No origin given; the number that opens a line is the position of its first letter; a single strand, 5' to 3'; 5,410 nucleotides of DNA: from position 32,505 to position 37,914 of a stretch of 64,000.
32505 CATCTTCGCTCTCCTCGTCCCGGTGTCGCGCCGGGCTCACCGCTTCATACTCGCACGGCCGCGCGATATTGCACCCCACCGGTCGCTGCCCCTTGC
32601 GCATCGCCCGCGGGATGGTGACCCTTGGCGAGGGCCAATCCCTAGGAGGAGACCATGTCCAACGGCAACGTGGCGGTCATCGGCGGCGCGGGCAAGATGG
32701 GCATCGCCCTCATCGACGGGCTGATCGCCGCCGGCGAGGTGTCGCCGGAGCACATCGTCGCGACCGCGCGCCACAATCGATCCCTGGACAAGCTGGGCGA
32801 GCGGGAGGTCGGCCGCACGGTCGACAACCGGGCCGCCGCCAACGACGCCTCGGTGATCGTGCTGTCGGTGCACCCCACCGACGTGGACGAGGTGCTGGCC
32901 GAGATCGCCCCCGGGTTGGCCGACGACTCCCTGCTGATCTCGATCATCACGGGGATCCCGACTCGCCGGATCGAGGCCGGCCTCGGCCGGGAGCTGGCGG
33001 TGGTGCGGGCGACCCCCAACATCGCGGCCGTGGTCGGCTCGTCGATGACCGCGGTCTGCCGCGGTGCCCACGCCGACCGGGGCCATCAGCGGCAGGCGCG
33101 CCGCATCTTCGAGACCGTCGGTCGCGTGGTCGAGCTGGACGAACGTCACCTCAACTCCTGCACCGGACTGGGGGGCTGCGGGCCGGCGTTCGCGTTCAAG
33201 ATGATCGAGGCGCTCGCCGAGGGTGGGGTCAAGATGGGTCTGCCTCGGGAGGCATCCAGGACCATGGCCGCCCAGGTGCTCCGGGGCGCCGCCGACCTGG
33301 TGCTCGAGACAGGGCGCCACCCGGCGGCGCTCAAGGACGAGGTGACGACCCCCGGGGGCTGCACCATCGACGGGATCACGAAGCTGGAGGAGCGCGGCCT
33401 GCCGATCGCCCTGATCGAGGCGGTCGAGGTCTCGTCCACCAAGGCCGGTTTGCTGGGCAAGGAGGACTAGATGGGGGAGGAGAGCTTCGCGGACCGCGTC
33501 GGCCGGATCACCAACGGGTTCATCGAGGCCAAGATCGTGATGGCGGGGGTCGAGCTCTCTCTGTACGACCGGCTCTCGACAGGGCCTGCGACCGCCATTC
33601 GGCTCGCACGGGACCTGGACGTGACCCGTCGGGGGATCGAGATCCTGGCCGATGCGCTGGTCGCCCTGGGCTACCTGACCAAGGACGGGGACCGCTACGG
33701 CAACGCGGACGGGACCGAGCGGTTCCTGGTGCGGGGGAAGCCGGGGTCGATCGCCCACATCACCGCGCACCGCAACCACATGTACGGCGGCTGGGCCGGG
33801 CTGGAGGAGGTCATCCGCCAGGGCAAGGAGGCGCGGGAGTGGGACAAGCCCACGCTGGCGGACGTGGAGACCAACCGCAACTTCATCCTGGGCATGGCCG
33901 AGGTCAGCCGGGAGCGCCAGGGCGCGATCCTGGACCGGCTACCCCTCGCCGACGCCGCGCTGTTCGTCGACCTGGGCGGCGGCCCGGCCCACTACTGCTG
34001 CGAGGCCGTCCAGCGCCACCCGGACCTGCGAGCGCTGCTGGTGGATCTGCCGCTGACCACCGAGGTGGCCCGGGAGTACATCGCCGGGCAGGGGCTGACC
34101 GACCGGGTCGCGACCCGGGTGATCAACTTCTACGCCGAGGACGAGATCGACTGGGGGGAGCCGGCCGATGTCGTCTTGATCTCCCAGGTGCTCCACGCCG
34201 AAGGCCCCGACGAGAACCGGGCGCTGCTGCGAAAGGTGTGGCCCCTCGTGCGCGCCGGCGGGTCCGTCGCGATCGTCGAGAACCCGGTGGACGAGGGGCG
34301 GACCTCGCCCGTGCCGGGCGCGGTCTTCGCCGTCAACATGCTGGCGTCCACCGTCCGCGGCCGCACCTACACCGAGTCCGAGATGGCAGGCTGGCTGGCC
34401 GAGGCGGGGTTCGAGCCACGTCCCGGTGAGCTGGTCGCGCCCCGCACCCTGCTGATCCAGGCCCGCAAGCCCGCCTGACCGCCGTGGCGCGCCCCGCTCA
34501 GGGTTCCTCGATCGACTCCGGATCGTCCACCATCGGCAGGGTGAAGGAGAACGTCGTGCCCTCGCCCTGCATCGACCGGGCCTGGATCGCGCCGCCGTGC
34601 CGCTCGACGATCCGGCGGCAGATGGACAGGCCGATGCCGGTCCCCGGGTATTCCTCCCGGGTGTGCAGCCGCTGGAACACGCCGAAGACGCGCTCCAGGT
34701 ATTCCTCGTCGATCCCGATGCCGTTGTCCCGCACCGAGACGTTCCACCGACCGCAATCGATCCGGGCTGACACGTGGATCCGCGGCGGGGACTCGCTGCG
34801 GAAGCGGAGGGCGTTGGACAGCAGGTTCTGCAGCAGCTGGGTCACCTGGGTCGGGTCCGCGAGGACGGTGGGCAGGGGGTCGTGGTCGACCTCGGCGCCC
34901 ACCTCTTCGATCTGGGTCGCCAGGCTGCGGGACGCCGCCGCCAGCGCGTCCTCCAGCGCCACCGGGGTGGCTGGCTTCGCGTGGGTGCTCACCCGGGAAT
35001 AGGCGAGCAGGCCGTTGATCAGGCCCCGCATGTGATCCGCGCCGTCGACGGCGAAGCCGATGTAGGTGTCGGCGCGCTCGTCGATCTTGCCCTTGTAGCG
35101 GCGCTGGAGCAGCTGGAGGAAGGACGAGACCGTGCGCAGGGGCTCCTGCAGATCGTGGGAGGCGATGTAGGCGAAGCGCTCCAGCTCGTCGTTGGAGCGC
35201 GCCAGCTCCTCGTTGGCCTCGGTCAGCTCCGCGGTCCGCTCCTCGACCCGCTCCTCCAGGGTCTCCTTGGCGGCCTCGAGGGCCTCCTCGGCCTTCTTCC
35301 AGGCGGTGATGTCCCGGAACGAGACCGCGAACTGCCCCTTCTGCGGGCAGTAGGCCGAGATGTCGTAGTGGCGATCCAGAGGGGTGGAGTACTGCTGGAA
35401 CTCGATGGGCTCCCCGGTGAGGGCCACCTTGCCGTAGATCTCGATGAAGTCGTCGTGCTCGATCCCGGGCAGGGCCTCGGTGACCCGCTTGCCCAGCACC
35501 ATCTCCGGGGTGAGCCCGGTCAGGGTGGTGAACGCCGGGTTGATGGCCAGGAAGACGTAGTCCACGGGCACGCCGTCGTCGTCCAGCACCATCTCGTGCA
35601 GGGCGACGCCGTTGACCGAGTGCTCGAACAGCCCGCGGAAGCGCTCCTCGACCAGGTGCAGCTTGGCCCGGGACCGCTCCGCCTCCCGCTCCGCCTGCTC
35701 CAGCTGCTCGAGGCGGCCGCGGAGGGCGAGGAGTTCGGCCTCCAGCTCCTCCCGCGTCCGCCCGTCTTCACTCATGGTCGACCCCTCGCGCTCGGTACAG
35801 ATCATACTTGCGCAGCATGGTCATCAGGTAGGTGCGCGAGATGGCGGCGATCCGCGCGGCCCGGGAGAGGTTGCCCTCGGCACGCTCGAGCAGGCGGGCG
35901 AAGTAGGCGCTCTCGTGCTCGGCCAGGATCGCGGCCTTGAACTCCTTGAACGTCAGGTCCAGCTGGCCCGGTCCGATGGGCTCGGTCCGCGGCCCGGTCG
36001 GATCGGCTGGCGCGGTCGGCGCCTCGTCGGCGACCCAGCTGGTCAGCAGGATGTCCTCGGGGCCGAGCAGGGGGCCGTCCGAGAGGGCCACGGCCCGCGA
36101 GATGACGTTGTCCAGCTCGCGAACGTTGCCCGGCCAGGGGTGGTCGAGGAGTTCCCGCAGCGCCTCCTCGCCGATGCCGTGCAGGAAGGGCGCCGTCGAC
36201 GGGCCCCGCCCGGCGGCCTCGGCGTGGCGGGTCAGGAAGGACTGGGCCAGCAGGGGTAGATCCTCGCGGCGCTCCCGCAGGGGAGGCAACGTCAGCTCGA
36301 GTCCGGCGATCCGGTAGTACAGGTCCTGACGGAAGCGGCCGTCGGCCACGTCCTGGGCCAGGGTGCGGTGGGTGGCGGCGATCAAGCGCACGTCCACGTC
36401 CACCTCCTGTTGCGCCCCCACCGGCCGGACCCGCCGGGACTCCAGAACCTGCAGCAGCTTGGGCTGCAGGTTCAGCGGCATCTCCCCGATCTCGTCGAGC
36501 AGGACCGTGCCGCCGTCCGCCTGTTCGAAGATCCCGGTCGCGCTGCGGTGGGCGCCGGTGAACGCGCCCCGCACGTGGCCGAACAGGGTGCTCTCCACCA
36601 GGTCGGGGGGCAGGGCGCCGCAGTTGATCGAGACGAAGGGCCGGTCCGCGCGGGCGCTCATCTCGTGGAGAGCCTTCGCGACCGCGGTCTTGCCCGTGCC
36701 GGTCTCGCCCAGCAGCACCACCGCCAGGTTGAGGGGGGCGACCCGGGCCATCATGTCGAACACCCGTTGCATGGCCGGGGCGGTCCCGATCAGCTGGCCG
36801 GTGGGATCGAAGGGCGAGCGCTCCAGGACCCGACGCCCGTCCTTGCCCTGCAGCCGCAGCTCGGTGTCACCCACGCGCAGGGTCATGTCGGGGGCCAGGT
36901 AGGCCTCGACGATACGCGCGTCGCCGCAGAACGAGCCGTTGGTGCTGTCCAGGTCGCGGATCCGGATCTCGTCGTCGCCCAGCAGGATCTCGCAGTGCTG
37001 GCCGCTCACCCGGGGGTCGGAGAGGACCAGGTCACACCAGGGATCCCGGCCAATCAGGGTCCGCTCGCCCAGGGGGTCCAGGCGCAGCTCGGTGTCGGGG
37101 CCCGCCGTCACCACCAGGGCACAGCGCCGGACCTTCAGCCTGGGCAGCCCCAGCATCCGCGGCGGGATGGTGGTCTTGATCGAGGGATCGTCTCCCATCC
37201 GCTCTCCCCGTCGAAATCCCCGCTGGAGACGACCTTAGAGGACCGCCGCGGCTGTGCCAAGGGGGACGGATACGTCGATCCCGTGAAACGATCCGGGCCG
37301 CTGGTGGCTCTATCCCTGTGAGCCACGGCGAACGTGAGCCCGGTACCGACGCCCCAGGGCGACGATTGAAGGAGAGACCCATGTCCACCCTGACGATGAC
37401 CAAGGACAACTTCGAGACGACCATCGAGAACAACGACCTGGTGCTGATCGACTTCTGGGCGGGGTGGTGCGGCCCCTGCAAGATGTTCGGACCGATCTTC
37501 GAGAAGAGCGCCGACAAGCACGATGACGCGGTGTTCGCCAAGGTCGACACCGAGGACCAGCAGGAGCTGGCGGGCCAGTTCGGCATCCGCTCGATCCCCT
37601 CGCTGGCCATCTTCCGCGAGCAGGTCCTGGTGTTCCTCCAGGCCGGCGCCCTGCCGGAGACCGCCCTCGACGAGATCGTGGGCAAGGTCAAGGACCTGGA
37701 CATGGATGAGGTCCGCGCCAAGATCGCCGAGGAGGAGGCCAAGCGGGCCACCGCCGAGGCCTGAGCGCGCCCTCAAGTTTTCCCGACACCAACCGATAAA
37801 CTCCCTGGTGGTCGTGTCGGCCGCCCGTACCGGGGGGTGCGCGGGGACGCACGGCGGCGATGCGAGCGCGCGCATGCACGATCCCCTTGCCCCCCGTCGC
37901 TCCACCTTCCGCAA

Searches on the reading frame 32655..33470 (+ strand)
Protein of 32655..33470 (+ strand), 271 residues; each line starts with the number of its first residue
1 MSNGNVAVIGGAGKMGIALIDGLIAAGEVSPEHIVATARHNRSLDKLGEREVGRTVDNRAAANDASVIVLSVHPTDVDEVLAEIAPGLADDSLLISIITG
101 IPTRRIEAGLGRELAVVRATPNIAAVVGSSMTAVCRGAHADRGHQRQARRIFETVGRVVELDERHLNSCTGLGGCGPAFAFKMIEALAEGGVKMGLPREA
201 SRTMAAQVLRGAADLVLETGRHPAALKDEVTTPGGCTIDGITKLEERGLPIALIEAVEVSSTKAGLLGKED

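Call 39: search_protein_families(library=pfam, proteins=[window:32655-33470:+], max_evalue=0.0001)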
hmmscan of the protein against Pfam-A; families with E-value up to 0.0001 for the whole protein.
window:32655-33470:+ (271 aa): 2 families
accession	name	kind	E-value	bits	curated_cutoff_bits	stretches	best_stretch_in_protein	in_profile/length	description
PF14748.11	P5CR_dimer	-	6.2e-35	120.1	25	1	163-264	1-102/105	Pyrroline-5-carboxylate reductase dimerisation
PF03807.23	F420_oxidored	-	3.6e-17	63.2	21.6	1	6-99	2-93/94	NADP oxidoreductase coenzyme F420-dependent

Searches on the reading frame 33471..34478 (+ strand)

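Call 39: search_protein_families(library=pfam, proteins=[window:33471-34478:+], max_evalue=0.0001)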
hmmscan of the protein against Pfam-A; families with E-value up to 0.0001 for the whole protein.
window:33471-34478:+ (335 aa): 3 families
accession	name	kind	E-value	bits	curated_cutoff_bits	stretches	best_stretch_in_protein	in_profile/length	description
PF00891.24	Methyltransf_2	-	4.8e-19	69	22.3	1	129-315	30-210/210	O-methyltransferase domain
PF08100.18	Dimerisation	-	6e-09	36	25.6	1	12-87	11-92/93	O-methyltransferase dimerisation domain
PF08242.18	Methyltransf_12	-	3.1e-05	25.1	30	1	166-265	1-97/98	Methyltransferase domain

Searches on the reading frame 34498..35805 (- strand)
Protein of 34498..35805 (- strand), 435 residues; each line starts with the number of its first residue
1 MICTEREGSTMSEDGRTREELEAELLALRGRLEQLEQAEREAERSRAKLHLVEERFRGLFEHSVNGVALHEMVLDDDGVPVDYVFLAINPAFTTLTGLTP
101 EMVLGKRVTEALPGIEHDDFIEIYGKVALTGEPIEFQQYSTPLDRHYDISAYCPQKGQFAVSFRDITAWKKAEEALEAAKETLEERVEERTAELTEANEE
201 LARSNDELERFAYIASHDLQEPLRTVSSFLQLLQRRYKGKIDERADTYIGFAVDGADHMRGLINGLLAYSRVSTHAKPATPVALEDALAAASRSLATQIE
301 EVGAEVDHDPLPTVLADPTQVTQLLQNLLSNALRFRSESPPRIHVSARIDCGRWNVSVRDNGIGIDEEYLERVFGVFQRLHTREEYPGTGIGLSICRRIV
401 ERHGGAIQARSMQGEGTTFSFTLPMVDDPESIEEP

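Call 39: search_protein_families(library=pfam, proteins=[window:34498-35805:-], max_evalue=0.0001)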
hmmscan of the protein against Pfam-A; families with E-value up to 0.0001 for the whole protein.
window:34498-35805:- (435 aa): 5 families
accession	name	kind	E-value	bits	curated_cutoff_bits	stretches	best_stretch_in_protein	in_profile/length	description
PF02518.31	HATPase_c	-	7e-30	104.2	26.4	1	317-425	2-109/111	Histidine kinase-, DNA gyrase B-, and HSP90-like ATPase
PF00512.31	HisKA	-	2.3e-08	34.4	26.9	1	208-272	2-63/66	His Kinase A (phospho-acceptor) domain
PF08448.16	PAS_4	-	7.4e-08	33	23.1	1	82-168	14-107/110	PAS fold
PF13188.13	PAS_8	-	6.4e-06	26.3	21.8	1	54-119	1-54/65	PAS domain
PF00989.32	PAS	-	4.2e-05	24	22.6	0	85-143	23-81/113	PAS fold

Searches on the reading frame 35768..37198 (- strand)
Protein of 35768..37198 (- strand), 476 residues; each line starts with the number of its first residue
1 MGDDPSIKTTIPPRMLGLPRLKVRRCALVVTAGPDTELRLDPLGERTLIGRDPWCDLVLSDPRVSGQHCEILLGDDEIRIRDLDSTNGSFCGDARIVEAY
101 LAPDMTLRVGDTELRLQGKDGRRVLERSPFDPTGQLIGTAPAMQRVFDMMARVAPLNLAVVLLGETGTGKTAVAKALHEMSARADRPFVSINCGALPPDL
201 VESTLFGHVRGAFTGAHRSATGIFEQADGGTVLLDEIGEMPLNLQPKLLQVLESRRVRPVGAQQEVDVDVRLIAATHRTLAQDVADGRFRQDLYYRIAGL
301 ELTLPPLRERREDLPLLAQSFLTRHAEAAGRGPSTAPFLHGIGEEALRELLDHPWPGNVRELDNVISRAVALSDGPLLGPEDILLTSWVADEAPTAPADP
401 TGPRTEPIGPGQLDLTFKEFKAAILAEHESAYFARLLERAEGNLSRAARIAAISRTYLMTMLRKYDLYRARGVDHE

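Call 39: search_protein_families(library=pfam, proteins=[window:35768-37198:-], max_evalue=0.0001)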
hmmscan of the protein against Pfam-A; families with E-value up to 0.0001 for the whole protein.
window:35768-37198:- (476 aa): 9 families
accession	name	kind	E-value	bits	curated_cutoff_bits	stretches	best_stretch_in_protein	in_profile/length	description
PF00158.32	Sigma54_activat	-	2.6e-66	222.9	20.2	1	136-302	1-167/168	Sigma-54 interaction domain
PF14532.12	Sigma54_activ_2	-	1.6e-22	80.7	25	1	137-307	1-138/138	Sigma-54 interaction domain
PF25601.1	AAA_lid_14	-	8e-19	67.7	27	1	308-383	1-70/87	AAA+ ATPase lid domain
PF00498.31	FHA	-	8.3e-15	55.4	20.7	1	47-110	1-67/67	FHA domain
PF16697.10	Yop-YscD_cpl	-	8.6e-15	55.2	33.2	1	43-118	15-92/94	Inner membrane component of T3SS, cytoplasmic domain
PF07728.20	AAA_5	-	5.7e-10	39.8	22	1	160-279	2-124/139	AAA domain (dynein-related subfamily)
PF00004.35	AAA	-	6.5e-07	30.3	21.2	1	160-280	1-112/131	ATPase family associated with various cellular activities (AAA)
PF07724.20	AAA_2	-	5.3e-06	27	27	1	160-282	6-128/166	AAA domain (Cdc48 subfamily)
PF13191.12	AAA_16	-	2e-05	25.6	32.6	1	144-219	10-88/167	AAA ATPase domain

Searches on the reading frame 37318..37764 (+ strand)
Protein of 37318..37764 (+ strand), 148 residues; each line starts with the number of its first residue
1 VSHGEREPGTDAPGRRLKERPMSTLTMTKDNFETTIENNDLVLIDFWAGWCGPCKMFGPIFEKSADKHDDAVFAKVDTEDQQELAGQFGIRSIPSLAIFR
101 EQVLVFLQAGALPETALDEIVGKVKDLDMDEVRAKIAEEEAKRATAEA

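Call 39: search_protein_families(library=pfam, proteins=[window:37318-37764:+], max_evalue=0.0001)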
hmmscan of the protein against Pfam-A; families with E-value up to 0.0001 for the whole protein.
window:37318-37764:+ (148 aa): 3 families
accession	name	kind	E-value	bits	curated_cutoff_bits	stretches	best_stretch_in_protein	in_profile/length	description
PF00085.26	Thioredoxin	-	1.6e-25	89.5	23.5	1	24-120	2-100/103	Thioredoxin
PF13098.12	Thioredoxin_2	-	6.5e-06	26.9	27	1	37-120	3-103/104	Thioredoxin-like domain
PF13905.12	Thioredoxin_8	-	8.9e-06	26.4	27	0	39-69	1-31/94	Thioredoxin-like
